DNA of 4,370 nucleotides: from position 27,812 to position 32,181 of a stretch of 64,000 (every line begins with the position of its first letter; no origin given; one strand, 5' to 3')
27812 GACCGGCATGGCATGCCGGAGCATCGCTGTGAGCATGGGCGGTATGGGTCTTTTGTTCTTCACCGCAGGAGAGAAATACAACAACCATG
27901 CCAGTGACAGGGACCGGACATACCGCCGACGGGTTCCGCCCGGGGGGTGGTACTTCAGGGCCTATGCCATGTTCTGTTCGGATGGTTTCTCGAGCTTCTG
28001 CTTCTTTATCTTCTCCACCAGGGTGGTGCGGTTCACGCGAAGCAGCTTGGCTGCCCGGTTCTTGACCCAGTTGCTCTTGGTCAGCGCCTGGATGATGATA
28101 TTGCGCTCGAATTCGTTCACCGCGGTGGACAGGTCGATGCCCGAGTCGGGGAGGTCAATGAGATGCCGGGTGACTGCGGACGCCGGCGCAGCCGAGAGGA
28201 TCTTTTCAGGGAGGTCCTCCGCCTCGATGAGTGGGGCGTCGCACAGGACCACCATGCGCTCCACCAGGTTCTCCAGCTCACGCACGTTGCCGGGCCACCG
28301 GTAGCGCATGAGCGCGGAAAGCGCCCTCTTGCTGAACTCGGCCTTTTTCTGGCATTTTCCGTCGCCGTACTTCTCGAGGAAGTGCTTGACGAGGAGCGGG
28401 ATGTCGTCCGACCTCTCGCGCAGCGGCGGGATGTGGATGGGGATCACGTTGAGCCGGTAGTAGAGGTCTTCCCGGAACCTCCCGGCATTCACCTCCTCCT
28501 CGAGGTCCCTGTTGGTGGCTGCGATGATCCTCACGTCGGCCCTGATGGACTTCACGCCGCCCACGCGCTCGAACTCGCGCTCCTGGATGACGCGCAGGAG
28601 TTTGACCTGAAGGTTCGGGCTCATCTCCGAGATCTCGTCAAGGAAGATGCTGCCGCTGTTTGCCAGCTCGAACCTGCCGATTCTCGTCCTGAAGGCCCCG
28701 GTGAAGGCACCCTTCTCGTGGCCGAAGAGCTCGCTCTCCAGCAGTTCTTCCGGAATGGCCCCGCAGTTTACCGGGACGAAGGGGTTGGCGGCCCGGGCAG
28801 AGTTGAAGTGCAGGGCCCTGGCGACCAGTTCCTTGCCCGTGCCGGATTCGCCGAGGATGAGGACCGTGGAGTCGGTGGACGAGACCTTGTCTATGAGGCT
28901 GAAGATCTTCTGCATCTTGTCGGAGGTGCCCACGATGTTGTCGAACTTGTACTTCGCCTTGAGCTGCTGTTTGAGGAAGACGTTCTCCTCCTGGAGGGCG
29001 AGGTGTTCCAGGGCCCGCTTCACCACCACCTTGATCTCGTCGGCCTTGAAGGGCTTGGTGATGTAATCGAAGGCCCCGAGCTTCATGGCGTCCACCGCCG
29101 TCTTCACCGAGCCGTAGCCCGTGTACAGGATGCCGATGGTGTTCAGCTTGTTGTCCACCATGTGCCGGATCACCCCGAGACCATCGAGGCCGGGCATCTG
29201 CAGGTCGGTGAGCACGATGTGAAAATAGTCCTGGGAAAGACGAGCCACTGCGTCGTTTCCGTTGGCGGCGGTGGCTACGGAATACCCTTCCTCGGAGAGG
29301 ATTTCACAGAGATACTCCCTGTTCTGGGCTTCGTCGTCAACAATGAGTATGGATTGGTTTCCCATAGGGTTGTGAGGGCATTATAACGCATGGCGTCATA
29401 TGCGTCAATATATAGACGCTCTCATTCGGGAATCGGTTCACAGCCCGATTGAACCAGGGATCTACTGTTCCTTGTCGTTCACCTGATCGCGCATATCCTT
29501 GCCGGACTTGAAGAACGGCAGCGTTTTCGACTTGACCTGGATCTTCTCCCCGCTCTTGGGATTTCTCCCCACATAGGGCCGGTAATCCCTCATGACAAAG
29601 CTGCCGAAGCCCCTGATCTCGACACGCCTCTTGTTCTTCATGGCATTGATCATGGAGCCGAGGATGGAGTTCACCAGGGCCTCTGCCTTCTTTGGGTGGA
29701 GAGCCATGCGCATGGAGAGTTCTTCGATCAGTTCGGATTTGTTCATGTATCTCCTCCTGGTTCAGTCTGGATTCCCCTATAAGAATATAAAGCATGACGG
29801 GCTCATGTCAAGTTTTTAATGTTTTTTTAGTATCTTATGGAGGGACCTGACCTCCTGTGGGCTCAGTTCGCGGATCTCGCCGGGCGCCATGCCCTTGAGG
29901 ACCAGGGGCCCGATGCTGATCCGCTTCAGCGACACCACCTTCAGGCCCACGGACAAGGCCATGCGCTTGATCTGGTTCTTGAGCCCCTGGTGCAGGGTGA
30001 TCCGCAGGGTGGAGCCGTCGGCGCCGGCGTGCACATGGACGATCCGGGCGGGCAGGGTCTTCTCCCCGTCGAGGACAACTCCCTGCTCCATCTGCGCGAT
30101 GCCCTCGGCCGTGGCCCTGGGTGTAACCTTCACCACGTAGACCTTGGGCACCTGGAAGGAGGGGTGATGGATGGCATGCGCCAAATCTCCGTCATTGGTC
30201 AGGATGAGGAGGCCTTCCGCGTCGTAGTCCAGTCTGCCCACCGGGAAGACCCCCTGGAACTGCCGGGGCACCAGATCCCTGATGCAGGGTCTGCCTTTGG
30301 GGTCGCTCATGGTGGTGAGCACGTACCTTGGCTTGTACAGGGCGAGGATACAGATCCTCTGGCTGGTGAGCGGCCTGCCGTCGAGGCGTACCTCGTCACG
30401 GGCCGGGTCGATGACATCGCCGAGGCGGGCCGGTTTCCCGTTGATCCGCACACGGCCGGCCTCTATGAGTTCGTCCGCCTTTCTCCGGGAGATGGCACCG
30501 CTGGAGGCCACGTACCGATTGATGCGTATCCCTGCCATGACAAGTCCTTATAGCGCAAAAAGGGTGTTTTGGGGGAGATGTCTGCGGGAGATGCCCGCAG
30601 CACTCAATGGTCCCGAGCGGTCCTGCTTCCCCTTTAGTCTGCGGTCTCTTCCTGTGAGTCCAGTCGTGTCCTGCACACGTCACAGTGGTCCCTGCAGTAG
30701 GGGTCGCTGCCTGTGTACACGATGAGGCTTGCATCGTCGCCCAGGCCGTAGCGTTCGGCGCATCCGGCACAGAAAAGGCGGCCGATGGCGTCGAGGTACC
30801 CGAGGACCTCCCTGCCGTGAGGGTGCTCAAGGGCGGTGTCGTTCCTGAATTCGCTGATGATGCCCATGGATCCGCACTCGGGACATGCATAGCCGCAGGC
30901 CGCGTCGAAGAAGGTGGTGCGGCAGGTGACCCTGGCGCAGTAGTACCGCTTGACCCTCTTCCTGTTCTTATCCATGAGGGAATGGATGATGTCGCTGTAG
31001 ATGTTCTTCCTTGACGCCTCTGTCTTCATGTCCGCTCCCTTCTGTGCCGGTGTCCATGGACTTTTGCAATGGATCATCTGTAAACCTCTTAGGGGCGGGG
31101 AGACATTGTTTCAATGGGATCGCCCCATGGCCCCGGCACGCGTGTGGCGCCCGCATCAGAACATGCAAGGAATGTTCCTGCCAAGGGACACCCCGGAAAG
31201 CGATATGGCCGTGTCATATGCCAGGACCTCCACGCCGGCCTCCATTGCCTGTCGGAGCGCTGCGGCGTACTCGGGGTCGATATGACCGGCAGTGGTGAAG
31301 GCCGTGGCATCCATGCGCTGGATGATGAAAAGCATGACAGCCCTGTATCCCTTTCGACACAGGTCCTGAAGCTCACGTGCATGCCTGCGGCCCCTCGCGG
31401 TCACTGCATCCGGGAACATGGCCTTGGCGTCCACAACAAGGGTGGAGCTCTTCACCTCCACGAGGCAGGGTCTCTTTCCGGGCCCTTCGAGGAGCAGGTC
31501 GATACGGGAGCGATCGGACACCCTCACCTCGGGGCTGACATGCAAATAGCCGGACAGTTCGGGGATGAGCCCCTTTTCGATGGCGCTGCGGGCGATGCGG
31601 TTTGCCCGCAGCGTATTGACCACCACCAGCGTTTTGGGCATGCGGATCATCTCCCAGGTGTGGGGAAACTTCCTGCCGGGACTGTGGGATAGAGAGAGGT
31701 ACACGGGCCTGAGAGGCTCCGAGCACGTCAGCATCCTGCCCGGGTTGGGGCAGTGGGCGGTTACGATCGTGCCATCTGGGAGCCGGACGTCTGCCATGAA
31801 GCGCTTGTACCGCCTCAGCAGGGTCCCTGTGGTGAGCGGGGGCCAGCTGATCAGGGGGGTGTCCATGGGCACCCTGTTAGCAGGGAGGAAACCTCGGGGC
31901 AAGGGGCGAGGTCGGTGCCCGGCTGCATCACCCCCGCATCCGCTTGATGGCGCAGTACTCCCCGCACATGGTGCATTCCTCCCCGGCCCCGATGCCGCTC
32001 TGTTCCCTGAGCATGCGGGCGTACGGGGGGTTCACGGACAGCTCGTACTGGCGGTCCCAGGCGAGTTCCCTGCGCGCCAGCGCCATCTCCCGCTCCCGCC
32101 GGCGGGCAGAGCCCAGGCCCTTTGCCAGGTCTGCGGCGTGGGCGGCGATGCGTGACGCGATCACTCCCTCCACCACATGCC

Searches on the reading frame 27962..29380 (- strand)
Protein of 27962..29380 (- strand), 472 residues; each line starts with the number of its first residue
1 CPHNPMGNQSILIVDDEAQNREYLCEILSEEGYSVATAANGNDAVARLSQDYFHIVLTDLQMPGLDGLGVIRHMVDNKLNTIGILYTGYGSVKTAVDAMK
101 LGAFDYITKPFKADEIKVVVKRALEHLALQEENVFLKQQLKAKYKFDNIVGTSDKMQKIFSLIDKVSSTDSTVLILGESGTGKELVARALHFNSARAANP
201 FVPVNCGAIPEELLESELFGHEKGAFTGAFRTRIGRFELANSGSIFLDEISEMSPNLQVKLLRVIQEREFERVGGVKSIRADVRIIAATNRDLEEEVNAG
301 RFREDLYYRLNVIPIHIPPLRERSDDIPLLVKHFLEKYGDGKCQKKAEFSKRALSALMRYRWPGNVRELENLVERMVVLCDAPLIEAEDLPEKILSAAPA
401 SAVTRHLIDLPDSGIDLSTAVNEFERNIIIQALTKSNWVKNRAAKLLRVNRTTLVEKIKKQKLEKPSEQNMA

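Call 8: search_protein_families(library=pfam, proteins=[window:27962-29380:-], max_evalue=0.0001)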
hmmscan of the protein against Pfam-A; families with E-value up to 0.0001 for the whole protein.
window:27962-29380:- (472 aa): 7 families
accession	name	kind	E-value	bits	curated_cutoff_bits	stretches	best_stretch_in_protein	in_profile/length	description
PF00158.32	Sigma54_activat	-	2.5e-74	249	20.2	1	149-316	1-168/168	Sigma-54 interaction domain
PF25601.1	AAA_lid_14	-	5.6e-29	100.3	27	1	321-401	1-81/87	AAA+ ATPase lid domain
PF00072.30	Response_reg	-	1.8e-28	99.4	30.2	1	11-120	1-110/111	Response regulator receiver domain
PF14532.12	Sigma54_activ_2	-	1e-24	87.8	25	1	150-320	1-138/138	Sigma-54 interaction domain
PF02954.25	HTH_8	-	9.2e-13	48.1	22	1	422-460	3-41/42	Bacterial regulatory protein, Fis family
PF07728.20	AAA_5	-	3.7e-09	37.1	22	1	173-292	2-124/139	AAA domain (dynein-related subfamily)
PF00004.35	AAA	-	6.3e-06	27.1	21.2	1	173-307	1-128/131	ATPase family associated with various cellular activities (AAA)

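Call 53: search_protein_families(library=ncbifam, proteins=[window:27962-29380:-], max_evalue=0.00001)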
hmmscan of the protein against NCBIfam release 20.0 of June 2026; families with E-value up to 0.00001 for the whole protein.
window:27962-29380:- (472 aa): 102 families (the best 25 are shown)
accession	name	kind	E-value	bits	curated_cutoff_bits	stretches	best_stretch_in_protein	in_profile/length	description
NF008469.0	PRK11361.1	equivalog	1.4e-154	515.2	714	1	9-462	5-455/461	acetoacetate metabolism transcriptional regulator AtoC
TIGR01818.1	ntrC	equivalog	2.5e-135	451.9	558.6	1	11-460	1-462/463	nitrogen regulation protein NR(I)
TIGR02915.1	PEP_resp_reg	equivalog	3e-127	425.2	502.6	1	11-463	1-444/445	PEP-CTERM-box response regulator transcription factor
TIGR01817.1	nifA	equivalog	1.2e-123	413.7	528.85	1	136-459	185-525/534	nif-specific transcriptional activator NifA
NF007689.0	PRK10365.1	equivalog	2.1e-123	412.4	760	1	8-459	5-440/441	sigma-54-dependent response regulator transcription factor ZraR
NF051870.1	NAssimRespRegNtrX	equivalog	2.4e-120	402.5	600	1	10-460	3-449/452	nitrogen assimilation response regulator NtrX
NF041552.1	TF_PrdR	equivalog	6.5e-118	394.5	795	1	131-460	249-575/577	sigma-54 dependent transcriptional regulator PrdR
NF008176.1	PRK10923.1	equivalog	1.2e-115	386.8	620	1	8-462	3-467/469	nitrogen regulation protein NR(I)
NF041946.1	LuxO_transreg_Vib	equivalog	4.1e-112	375.3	800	1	28-460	16-459/463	quorum-sensing sigma-54 dependent transcriptional regulator LuxO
NF038308.1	RNA_repair_RtcR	equivalog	1.4e-108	364.1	650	1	93-465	124-515/530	RNA repair transcriptional activator RtcR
NF049963.1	RespRegFlgRCampy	domain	8.4e-107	357.7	750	1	11-463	3-429/429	fla regulon two-component system response regulator FlgR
NF003451.0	PRK05022.1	equivalog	2.3e-106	356.5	476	1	97-463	133-510/512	nitric oxide reductase transcriptional regulator NorR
NF050807.1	TransRegFlbDCaul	equivalog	7.4e-105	351.4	750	1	27-461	19-438/454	sigma-54-dependent transcriptional regulator FlbD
NF011695.0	PRK15115.1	equivalog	5.9e-104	348.3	763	1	10-464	8-439/445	two-component system response regulator GlrR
NF041906.1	V4R_TF_MobR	exception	2e-97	326.9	999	1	126-460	207-543/544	phenol degradation transcriptional regulator MobR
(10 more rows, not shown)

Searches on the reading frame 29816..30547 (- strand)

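Call 8: search_protein_families(library=pfam, proteins=[window:29816-30547:-], max_evalue=0.0001)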
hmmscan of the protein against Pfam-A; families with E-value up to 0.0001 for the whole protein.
window:29816-30547:- (243 aa): 2 families
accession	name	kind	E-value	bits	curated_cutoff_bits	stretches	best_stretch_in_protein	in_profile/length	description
PF00849.27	PseudoU_synth_2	-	5.6e-17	62.8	26.8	1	68-197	3-150/152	RNA pseudouridylate synthase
PF01479.30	S4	-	1.9e-09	37.6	22.8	1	8-47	2-43/48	S4 domain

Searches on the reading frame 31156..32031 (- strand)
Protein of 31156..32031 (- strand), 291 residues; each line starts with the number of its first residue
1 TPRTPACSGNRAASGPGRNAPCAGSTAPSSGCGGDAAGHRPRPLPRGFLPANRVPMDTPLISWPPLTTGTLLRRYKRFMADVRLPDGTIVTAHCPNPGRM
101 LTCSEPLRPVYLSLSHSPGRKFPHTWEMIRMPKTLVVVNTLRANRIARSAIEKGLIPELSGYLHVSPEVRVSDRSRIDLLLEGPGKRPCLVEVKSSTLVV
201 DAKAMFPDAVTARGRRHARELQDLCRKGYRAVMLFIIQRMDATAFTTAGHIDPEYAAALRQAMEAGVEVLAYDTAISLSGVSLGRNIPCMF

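Call 8: search_protein_families(library=pfam, proteins=[window:31156-32031:-], max_evalue=0.0001)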
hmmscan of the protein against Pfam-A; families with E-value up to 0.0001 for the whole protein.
window:31156-32031:- (291 aa): 2 families
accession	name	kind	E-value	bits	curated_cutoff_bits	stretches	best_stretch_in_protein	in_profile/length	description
PF03749.19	SfsA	-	8.6e-48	162.1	22.8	1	142-278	2-136/138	Sugar fermentation stimulation protein RE domain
PF17746.7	SfsA_N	-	3.5e-21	75.5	25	1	72-138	1-63/63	SfsA N-terminal OB domain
